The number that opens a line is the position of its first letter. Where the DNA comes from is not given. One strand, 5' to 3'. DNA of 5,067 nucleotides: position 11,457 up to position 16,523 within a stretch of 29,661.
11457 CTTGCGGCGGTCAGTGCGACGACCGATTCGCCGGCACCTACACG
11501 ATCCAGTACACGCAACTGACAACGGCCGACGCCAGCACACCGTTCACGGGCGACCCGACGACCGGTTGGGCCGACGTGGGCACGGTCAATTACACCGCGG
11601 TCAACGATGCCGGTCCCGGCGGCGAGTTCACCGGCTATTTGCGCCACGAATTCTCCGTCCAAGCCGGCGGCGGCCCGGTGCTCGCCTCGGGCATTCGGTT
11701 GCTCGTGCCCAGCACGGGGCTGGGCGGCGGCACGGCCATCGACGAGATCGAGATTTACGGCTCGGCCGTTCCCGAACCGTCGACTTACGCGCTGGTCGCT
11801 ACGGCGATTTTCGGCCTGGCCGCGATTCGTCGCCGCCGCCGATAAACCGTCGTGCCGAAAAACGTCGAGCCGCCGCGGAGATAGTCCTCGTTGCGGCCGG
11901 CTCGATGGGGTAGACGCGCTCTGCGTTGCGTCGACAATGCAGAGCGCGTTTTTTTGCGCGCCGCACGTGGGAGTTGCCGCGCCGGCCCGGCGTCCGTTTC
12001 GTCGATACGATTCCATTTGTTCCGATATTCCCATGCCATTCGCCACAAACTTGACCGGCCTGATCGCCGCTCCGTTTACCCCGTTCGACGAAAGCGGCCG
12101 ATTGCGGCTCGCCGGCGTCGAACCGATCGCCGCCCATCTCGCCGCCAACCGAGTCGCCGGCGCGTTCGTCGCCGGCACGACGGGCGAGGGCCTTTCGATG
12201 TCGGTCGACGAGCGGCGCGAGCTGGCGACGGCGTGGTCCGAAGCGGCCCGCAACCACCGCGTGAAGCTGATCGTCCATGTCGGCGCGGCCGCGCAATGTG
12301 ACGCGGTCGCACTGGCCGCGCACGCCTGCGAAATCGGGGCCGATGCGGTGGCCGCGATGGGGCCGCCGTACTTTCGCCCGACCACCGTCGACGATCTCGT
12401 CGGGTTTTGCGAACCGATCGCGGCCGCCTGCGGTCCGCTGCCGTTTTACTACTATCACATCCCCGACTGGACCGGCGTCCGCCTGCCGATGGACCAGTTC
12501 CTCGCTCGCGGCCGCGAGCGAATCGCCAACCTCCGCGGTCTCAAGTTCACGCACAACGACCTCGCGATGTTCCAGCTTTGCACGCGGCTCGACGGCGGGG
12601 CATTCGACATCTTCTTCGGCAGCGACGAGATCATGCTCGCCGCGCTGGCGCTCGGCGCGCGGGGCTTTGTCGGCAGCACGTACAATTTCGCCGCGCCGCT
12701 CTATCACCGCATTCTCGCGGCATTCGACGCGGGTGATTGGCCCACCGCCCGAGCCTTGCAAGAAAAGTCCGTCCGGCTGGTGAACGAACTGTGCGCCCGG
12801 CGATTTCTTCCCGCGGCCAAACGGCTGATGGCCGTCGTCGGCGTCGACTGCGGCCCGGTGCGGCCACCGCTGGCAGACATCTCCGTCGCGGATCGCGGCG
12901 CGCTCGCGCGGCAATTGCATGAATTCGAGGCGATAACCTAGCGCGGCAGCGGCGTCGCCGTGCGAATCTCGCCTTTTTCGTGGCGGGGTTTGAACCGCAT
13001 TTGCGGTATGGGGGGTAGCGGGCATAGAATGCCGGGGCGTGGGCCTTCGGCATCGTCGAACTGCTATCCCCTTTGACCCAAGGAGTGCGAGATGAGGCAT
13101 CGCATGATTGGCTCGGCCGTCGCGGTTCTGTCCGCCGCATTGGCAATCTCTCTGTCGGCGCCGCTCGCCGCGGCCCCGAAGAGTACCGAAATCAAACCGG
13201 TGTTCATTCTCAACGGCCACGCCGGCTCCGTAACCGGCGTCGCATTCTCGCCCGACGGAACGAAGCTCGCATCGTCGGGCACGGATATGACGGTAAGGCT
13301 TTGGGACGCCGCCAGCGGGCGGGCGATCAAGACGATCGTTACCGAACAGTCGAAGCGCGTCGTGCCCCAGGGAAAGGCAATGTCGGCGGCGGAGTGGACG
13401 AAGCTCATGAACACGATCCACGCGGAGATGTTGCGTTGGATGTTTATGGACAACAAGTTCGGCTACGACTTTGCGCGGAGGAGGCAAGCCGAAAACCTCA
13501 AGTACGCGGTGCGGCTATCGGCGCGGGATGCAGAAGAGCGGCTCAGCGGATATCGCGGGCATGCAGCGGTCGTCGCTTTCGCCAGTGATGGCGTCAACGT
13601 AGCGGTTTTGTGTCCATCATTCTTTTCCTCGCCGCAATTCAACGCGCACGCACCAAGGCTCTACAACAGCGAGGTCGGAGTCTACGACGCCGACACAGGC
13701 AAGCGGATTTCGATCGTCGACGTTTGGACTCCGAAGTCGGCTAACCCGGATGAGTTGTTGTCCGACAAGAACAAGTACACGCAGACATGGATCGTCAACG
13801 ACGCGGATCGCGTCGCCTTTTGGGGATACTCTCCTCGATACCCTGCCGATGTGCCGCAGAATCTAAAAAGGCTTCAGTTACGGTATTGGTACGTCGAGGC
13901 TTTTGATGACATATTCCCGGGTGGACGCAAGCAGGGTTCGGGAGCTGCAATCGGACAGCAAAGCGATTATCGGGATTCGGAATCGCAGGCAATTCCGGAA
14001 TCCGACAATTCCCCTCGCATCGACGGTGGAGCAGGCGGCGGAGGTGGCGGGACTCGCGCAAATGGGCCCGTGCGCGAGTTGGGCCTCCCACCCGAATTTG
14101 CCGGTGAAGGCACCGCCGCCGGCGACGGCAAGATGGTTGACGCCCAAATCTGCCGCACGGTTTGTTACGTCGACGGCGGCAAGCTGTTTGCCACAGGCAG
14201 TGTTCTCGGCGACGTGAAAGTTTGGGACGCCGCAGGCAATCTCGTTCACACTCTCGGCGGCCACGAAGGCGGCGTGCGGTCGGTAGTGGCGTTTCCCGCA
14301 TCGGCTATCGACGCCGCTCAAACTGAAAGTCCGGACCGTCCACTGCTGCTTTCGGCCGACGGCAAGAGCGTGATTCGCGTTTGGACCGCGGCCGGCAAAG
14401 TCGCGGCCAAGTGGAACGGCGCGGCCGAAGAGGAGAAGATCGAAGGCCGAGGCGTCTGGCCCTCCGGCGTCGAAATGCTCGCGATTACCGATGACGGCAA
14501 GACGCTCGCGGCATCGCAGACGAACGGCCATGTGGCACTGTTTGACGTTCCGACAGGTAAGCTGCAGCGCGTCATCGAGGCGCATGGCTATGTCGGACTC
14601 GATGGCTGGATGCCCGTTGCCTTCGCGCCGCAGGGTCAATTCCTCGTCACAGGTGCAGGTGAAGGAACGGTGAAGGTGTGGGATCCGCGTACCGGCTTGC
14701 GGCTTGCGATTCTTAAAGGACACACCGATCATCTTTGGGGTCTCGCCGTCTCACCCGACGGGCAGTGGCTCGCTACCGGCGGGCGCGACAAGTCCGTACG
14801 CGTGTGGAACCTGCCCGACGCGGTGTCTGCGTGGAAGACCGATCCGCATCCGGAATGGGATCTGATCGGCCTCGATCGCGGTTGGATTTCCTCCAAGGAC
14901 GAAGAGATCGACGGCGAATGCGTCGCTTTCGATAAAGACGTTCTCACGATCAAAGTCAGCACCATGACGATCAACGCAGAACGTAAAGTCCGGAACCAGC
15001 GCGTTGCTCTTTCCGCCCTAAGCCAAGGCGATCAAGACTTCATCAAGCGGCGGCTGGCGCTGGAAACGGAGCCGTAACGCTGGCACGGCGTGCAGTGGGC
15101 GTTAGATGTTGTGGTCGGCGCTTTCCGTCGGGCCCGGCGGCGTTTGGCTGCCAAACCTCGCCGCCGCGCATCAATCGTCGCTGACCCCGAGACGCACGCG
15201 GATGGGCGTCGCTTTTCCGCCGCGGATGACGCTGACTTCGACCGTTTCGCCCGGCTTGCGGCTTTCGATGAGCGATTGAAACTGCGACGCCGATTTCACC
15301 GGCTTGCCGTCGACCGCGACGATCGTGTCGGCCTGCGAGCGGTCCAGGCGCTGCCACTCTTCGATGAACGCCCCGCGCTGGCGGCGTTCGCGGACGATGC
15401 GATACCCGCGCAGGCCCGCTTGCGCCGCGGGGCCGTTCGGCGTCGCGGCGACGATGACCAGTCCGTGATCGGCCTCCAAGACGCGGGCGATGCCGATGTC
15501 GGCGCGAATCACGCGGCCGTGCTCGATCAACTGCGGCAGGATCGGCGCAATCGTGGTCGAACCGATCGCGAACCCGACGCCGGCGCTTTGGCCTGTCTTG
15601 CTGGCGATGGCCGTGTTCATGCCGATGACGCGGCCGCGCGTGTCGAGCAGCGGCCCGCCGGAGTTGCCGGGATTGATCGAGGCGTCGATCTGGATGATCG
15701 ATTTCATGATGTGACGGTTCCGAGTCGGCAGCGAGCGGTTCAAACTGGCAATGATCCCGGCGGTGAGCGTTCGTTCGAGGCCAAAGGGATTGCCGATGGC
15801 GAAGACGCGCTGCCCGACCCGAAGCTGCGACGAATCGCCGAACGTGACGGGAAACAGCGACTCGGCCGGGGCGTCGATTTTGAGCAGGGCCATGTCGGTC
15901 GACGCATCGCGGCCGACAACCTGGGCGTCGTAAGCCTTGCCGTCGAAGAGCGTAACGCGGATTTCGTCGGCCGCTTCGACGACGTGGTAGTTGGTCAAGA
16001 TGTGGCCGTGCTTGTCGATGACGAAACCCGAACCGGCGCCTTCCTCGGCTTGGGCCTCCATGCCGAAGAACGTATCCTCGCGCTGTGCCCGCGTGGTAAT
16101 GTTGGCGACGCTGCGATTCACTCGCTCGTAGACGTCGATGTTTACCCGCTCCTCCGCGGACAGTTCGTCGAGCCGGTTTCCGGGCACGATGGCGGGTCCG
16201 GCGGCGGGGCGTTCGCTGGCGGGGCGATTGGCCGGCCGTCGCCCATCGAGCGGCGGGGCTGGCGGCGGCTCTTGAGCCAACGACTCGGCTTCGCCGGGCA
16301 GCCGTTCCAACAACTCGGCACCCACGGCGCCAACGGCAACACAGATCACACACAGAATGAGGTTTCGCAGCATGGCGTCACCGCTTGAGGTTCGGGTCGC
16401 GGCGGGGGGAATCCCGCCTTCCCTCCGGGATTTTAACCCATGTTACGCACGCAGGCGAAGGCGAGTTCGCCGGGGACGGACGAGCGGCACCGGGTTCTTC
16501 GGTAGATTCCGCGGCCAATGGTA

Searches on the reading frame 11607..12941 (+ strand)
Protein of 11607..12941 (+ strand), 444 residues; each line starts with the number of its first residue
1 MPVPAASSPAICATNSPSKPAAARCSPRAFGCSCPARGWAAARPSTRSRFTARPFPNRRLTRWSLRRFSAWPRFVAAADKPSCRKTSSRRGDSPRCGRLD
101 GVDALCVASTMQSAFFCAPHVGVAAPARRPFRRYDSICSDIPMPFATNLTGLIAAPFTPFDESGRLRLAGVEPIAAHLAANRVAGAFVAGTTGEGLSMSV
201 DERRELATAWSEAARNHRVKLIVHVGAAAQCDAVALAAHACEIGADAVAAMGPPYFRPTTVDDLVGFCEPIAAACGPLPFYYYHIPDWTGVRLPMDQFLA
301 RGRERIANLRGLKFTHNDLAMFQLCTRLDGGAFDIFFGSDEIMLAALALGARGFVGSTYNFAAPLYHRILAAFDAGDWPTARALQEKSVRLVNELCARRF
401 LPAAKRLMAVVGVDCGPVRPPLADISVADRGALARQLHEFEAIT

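Call 24: search_protein_families(library=pfam, proteins=[window:11607-12941:+], max_evalue=0.0001)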
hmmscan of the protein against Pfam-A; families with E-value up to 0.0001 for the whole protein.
window:11607-12941:+ (444 aa): 1 family
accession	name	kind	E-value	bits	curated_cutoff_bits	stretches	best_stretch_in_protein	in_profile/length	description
PF00701.28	DHDPS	-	4.4e-52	177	22.1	1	149-438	2-287/289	Dihydrodipicolinate synthetase family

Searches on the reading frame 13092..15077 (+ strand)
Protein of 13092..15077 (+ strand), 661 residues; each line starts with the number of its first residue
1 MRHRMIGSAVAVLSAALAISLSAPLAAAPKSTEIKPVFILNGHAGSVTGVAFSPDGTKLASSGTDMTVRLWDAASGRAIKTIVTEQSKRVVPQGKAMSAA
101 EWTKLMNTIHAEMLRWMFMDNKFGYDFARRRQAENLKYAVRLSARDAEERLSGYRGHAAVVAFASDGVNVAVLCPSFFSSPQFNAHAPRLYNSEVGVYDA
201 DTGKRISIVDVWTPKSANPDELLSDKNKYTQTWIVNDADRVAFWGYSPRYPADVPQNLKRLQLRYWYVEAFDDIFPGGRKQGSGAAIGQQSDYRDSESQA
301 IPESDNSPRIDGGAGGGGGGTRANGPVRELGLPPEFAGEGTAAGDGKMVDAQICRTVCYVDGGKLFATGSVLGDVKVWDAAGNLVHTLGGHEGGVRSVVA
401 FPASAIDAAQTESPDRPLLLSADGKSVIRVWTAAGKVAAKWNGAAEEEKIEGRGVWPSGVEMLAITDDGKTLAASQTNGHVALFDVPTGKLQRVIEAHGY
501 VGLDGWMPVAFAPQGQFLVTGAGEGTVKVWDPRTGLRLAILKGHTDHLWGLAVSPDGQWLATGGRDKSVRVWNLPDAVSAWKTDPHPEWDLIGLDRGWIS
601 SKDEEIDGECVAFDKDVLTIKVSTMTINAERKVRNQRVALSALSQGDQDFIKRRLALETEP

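Call 24: search_protein_families(library=pfam, proteins=[window:13092-15077:+], max_evalue=0.0001)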
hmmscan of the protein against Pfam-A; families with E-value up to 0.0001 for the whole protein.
window:13092-15077:+ (661 aa): 30 families (the best 25 are shown)
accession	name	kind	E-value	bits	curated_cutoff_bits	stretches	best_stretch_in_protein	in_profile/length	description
PF00400.38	WD40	-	5.2e-39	131.5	27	2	35-72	2-39/39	WD domain, G-beta repeat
PF25173.1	Beta-prop_WDR3_1st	-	7.5e-35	120.7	154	2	457-575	29-143/184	WDR3 first beta-propeller domain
PF25174.1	Beta-prop_THOC3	-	1.3e-34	119.9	305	2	355-580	6-206/272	THOC3 beta-propeller domain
PF24814.1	WD40_Prp19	-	4.8e-30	105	320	2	363-574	19-206/281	Prp19 WD40 domain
PF24807.1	WD40_CDC20-Fz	-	2.8e-28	99.5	200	2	458-585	52-175/292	CDC20/Fizzy WD40 domain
PF24817.1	WD40_WDHD1_1st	-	2.9e-23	82.9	109.9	3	33-103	117-187/291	WDHD1 first WD40 domain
PF25172.1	Beta-prop_WDR3_2nd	-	1.8e-22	80.4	140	1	460-573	178-287/293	WDR3 second beta-propeller domain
PF25047.1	Beta-prop_TEP1_2nd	-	5.3e-21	75.4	89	2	14-77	58-123/255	TEP-1 second beta-propeller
PF25175.1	Beta-prop_WDR5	-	1.7e-20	73.9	250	2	463-575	16-124/296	WDR5 beta-propeller domain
PF25168.1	Beta-prop_WDR36-Utp21_2nd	-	7.9e-19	68.6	84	2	37-88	233-284/335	WDR36/Utp21 second beta-propeller domain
PF23414.1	Beta-prop_EML_2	-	2.7e-18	66.7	90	1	548-584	1-37/266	Echinoderm microtubule-associated protein second beta-propeller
PF25391.1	WD40_Gbeta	-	3.3e-18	66.2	150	1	467-574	153-255/340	G protein beta WD-40 repeat protein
PF24796.1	WDR55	-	7e-17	61.8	200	1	454-576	50-168/296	WDR55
PF24805.1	EIF3I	-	4.2e-16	59.4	200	2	509-575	16-82/324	EIF3I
PF12894.13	ANAPC4_WD40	-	2.5e-14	53.7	22.9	0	41-97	35-83/91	Anaphase-promoting complex subunit 4 WD40 domain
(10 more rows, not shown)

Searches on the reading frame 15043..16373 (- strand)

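Call 25: search_protein_families(library=pfam, proteins=[window:15043-16353:-], max_evalue=0.0001)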
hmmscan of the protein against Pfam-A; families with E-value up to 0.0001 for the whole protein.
window:15043-16353:- (436 aa): 0 families

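Call 72: search_protein_families(library=pfam, proteins=[window:15171-16373:-], max_evalue=0.0001)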
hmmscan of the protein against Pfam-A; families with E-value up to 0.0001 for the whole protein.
window:15171-16373:- (400 aa): 4 families
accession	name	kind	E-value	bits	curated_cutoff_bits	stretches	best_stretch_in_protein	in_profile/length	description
PF13365.12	Trypsin_2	-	2.1e-40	139.2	27.6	1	114-252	1-144/144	Trypsin-like peptidase domain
PF00089.32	Trypsin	-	9e-17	62.1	20.6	1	114-277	27-218/220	Trypsin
PF13180.12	PDZ_2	-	6.2e-12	46.1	27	1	292-394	2-79/80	PDZ domain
PF17820.7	PDZ_6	-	1.4e-06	28.3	27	0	349-383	20-53/54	PDZ domain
